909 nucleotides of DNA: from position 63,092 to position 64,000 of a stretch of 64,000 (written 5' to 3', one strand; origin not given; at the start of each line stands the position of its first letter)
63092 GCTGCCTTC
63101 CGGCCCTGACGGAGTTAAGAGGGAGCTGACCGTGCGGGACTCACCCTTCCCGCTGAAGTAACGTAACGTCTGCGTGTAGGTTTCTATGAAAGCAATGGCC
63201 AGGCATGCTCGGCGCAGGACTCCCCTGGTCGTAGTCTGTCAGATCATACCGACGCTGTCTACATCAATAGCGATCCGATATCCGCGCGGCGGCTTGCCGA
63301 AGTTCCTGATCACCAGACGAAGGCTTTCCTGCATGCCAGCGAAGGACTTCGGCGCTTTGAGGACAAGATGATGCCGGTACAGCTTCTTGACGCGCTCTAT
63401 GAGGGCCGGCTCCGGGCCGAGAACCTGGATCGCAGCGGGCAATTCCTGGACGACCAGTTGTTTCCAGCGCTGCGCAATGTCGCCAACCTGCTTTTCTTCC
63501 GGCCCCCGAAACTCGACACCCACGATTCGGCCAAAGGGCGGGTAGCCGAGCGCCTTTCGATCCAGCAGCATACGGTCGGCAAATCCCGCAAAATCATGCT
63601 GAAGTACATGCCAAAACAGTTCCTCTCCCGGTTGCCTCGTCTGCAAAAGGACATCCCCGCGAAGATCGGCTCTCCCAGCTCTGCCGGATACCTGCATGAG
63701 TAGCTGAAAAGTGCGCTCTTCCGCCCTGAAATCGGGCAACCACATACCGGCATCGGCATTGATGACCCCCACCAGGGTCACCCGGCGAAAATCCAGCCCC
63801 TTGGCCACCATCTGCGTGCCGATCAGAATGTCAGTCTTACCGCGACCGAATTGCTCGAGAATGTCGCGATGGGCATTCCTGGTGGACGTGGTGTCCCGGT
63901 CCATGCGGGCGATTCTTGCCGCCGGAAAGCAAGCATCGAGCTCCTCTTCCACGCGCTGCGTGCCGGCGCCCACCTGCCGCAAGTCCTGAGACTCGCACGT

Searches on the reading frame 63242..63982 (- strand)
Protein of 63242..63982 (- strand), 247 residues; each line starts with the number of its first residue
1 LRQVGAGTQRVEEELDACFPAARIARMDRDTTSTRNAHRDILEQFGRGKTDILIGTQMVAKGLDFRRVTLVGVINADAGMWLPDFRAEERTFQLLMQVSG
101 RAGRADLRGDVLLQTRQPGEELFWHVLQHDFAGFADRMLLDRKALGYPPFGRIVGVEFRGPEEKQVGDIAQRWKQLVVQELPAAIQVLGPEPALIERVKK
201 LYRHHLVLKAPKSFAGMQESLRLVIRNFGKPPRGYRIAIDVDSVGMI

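Call 37: search_protein_families(library=padloc, proteins=[window:63242-63982:-], max_evalue=0.00001)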
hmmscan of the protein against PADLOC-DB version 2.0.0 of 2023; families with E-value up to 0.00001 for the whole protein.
window:63242-63982:- (247 aa): 0 families

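Call 38: search_protein_families(library=pfam, proteins=[window:63242-63982:-], max_evalue=0.00001)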
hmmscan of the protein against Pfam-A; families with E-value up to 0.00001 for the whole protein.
window:63242-63982:- (247 aa): 2 families
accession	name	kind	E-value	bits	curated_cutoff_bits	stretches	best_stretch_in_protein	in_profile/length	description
PF18074.6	PriA_C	-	1e-16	62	26.9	1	149-242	1-94/95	Primosomal protein N C-terminal domain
PF00271.37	Helicase_C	-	4.4e-09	37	23.5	1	22-105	40-109/110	Helicase conserved C-terminal domain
